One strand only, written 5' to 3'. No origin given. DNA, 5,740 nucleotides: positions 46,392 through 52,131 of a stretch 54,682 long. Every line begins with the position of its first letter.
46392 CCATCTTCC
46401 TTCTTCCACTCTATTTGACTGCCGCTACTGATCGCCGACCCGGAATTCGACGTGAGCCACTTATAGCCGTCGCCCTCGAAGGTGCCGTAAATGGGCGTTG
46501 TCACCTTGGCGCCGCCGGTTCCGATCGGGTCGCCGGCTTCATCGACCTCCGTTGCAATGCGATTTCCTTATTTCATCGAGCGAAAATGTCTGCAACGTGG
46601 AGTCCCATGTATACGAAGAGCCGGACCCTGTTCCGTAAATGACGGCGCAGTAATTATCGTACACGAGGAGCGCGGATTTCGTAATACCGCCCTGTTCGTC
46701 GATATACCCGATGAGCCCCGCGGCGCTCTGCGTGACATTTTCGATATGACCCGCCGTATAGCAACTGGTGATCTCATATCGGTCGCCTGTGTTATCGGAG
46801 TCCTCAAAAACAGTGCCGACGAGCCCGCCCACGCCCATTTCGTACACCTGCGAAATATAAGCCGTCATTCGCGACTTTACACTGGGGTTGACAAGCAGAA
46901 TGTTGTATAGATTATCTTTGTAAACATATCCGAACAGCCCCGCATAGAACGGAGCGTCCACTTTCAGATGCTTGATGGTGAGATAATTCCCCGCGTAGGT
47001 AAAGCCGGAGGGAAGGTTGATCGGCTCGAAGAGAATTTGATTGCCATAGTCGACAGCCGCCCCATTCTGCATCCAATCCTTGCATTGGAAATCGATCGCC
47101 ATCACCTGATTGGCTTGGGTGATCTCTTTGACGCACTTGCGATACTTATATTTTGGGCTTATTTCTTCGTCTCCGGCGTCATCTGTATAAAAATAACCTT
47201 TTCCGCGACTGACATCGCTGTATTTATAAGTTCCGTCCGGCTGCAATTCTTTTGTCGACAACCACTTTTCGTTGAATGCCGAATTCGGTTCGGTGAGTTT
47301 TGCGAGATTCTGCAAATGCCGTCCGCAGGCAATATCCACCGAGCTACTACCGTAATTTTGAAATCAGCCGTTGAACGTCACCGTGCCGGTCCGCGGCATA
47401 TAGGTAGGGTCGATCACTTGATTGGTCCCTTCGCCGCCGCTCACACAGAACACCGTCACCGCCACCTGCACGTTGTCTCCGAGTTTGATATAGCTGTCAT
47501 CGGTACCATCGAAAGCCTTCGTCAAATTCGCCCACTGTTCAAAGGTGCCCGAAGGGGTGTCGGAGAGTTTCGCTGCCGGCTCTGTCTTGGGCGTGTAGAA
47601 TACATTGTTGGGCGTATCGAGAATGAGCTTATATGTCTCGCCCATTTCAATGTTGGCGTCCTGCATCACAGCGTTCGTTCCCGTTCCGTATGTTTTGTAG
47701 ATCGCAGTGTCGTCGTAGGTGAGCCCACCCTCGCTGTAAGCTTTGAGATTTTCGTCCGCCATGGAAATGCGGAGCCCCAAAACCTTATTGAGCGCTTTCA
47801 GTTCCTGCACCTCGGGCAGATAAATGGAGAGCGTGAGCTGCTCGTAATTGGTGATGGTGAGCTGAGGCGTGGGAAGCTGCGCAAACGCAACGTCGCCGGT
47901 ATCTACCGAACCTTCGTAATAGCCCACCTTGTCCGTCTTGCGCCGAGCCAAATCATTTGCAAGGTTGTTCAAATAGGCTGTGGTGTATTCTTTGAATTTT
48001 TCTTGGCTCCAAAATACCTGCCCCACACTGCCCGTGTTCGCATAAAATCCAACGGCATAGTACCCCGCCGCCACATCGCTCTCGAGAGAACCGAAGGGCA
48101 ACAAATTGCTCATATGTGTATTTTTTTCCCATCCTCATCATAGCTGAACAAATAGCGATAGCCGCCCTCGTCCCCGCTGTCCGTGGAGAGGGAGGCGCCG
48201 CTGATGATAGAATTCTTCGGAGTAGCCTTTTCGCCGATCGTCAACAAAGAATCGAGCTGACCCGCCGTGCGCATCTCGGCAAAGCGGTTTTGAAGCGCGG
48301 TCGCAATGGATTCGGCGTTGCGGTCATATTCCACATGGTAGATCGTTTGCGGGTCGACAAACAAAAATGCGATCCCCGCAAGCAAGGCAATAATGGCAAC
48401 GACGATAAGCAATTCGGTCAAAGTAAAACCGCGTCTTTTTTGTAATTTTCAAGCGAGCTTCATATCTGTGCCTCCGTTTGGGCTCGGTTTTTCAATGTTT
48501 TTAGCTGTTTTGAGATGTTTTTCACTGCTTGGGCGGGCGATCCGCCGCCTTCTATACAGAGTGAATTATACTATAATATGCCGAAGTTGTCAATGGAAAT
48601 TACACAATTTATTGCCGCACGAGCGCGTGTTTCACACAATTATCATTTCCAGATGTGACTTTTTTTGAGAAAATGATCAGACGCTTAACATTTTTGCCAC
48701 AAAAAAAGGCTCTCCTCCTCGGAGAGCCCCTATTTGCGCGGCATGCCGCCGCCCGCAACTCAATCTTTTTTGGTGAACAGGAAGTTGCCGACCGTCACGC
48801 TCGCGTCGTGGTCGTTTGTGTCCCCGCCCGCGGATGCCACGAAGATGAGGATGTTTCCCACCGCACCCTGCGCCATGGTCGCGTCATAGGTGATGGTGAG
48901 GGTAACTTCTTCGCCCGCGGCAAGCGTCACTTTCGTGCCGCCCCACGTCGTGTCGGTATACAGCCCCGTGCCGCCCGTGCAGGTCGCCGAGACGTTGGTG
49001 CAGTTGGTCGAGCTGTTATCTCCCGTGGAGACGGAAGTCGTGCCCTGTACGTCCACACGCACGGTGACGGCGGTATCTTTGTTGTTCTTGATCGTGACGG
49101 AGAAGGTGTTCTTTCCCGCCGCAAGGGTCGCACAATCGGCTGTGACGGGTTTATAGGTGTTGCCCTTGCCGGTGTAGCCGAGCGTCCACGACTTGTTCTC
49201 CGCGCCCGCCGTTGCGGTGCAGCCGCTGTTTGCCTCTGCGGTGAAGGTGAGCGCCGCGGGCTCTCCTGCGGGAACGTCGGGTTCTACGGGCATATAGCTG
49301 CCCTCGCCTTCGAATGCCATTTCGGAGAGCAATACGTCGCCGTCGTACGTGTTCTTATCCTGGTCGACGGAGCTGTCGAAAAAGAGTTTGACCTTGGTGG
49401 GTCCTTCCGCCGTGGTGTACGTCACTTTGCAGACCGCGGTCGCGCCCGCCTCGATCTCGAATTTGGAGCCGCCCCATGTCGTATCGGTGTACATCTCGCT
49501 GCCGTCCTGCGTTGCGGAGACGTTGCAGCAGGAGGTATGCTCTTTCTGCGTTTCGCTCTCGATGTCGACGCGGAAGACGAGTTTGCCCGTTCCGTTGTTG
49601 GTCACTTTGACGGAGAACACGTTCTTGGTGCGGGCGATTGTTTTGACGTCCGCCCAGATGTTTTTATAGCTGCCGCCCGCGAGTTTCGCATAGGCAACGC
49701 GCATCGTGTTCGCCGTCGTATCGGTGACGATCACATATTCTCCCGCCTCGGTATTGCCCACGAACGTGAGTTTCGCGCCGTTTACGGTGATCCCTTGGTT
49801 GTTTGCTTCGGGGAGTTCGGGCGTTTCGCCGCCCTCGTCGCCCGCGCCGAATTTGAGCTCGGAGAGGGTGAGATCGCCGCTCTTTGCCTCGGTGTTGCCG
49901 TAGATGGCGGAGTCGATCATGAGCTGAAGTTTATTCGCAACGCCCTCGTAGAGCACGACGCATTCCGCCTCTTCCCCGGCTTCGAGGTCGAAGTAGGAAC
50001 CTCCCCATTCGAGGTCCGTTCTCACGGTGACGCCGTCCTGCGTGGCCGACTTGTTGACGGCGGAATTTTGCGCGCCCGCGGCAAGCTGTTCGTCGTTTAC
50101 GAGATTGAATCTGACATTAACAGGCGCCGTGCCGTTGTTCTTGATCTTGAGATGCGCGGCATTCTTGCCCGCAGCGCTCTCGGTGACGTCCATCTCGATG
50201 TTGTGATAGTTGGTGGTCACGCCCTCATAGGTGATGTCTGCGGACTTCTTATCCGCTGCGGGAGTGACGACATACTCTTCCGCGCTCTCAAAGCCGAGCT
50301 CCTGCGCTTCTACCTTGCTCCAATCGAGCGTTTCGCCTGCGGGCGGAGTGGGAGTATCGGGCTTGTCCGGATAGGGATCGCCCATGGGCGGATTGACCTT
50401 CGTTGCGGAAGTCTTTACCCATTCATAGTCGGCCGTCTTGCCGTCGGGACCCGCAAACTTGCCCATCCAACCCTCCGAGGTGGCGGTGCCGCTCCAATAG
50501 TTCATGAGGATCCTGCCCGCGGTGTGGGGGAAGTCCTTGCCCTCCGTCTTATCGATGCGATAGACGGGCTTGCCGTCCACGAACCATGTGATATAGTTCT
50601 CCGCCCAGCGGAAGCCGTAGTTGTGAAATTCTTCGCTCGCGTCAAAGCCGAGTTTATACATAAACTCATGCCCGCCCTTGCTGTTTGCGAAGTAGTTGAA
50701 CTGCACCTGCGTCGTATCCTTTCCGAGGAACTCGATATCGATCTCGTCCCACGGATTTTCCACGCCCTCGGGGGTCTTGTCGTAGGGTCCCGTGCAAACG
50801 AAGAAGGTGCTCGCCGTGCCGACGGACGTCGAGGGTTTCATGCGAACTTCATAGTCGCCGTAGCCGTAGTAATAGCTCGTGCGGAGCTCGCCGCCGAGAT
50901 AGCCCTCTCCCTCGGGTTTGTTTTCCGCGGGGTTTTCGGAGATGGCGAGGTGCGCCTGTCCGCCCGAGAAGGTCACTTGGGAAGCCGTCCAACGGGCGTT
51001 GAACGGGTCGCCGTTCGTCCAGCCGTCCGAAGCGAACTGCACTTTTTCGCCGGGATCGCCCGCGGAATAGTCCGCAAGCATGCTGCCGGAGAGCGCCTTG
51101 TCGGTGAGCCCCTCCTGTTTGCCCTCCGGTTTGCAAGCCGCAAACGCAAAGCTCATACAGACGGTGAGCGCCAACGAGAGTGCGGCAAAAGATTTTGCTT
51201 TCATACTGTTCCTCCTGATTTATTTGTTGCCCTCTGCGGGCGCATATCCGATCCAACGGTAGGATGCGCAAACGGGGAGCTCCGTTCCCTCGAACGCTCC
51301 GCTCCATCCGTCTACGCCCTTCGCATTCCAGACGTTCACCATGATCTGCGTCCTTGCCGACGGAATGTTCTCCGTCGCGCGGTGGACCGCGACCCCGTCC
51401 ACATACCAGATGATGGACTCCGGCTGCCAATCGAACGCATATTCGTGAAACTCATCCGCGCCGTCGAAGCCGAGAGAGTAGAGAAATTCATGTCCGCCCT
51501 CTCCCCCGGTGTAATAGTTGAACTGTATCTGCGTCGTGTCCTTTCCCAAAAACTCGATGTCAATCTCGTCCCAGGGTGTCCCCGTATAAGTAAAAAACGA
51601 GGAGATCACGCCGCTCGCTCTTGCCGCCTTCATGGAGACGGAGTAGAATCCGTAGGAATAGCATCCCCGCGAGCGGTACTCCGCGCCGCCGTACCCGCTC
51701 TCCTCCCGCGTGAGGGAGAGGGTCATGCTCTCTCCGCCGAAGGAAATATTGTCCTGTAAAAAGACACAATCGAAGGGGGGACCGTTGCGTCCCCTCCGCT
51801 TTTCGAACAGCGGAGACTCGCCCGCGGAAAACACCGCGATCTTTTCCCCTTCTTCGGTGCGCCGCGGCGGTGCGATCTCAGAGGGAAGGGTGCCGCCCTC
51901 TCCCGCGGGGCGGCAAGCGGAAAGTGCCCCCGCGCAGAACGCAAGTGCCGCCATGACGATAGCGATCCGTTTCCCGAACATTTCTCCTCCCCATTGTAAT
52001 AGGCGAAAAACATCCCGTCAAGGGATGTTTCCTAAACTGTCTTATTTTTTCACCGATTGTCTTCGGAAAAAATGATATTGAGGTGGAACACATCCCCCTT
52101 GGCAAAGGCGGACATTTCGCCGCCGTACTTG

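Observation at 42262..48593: Minor-pilin operon whose 5' 4.4 kb looks like one giant modular pilin/adhesin gene broken in five places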

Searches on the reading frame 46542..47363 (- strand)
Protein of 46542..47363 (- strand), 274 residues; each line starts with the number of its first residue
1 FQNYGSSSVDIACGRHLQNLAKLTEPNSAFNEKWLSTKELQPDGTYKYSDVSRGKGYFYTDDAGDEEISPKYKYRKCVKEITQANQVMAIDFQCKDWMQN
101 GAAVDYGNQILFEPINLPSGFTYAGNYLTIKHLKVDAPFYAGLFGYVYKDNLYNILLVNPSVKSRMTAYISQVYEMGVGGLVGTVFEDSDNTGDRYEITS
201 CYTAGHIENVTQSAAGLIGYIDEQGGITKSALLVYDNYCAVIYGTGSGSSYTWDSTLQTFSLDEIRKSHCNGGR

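Call 6: search_protein_families(library=pfam, max_evalue=0.1, proteins=[window:46542-47363:-])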
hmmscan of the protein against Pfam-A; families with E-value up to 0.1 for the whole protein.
window:46542-47363:- (274 aa): 0 families

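Call 51: predict_structure(alignment_id=A2)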
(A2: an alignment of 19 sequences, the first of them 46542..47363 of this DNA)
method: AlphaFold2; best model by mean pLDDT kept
length: 274 residues; sequences in the alignment: 19
mean_pLDDT: 40.3   pTM: 0.28
mean pLDDT of the five models: 40.3, 37.5, 36.7, 36.6, 36.1
residues with pLDDT >= 90: 2; 70-90: 7; 50-70: 62; < 50: 203
segments of 3 or more residues with pLDDT < 50: 1-3, 14-21, 52-68, 90-118, 125-247, 250-253, 257-274
pLDDT, mean of each block of 10 residues (from residue 1): 54 49 55 66 75 40 46 55 58 44 40 39 44 29 26 27 38 34 26 28 23 26 22 26 42 45 36 24
secondary structure, 60 per line:
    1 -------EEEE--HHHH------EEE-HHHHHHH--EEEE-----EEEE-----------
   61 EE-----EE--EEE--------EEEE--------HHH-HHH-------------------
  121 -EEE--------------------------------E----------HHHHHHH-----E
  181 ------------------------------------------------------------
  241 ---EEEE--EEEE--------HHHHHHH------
elements in order: E8-11 H14-17 E24-26 H28-34 E37-40 E46-49 E72-74 E83-86 E122-124 H168-174 E244-247 E250-253 H262-268
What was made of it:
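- An AlphaFold model of one fragment was uninformative (pLDDT 40, call 51).
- Tried and rejected: AlphaFold2 on fragment 2 with 19 sequences gave pLDDT 40 (call 51), so no fold search was run.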

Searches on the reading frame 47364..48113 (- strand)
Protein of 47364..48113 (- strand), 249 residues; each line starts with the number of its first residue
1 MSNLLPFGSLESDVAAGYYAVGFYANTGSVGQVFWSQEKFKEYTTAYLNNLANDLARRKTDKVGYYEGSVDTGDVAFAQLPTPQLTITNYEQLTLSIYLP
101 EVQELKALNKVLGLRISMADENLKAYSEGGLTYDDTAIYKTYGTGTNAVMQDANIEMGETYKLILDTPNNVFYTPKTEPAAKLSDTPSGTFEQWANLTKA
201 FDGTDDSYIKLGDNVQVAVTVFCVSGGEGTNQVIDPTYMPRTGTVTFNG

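Call 6: search_protein_families(library=pfam, max_evalue=0.1, proteins=[window:47367-48113:-])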
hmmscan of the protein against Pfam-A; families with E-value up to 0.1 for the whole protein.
window:47367-48113:- (249 aa): 0 families

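Call 17: find_encoding_contigs(protein=window:47364-48113:-, flank=10000, max_places=10)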
Protein window:47364-48113:- (249 aa): no gene with exactly this product is on record in the collection.

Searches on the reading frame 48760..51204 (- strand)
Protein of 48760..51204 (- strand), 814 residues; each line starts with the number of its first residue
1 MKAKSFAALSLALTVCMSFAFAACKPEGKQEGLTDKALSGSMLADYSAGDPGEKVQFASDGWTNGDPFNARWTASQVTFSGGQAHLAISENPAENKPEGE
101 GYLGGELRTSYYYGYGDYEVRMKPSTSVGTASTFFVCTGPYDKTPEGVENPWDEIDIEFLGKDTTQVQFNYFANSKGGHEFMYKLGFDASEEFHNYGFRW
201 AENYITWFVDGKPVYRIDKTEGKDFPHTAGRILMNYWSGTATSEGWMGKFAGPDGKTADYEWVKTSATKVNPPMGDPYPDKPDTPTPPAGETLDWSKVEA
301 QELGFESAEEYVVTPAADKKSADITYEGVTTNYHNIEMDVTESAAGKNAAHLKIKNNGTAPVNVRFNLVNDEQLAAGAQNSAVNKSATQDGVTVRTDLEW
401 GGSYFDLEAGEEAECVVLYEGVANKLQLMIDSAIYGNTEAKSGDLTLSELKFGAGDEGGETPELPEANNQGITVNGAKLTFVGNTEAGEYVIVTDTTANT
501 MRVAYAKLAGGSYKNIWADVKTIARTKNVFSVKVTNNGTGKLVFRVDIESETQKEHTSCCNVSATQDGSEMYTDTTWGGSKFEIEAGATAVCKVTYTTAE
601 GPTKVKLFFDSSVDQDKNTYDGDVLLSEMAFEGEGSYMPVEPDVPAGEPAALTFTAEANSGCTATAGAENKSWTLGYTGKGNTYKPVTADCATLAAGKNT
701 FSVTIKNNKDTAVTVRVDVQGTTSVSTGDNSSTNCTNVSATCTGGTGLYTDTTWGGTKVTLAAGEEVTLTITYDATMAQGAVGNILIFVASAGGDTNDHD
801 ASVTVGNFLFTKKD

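Call 25: search_protein_families(library=pfam, max_evalue=0.001, proteins=[window:48760-51204:-])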
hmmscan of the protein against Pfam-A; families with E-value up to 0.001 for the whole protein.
window:48760-51204:- (814 aa): 2 families
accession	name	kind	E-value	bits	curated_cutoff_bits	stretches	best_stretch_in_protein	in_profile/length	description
PF00722.28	Glyco_hydro_16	-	2.5e-41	141.5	22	1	66-243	3-163/175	Glycosyl hydrolases family 16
PF06280.18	fn3_5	-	6.7e-05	24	27.6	0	699-777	10-82/112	Fn3-like domain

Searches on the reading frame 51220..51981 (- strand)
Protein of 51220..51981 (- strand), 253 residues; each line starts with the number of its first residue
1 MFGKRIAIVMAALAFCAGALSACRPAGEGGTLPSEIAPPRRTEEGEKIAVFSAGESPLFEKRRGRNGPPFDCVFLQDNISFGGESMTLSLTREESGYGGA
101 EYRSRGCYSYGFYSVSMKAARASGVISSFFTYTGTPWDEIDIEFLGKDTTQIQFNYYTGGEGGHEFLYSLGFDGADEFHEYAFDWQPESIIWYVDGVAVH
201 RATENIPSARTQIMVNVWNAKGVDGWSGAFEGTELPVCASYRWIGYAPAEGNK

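Call 25: search_protein_families(library=pfam, max_evalue=0.001, proteins=[window:51220-51981:-])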
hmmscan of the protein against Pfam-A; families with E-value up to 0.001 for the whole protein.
window:51220-51981:- (253 aa): 1 family
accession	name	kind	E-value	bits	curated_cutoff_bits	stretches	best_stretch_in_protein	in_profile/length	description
PF00722.28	Glyco_hydro_16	-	5.6e-42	143.6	22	1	69-227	4-166/175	Glycosyl hydrolases family 16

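Call 39: find_encoding_contigs(protein=window:51220-51981:-, flank=10000, max_places=10)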
Protein window:51220-51981:- (253 aa): no gene with exactly this product is on record in the collection.
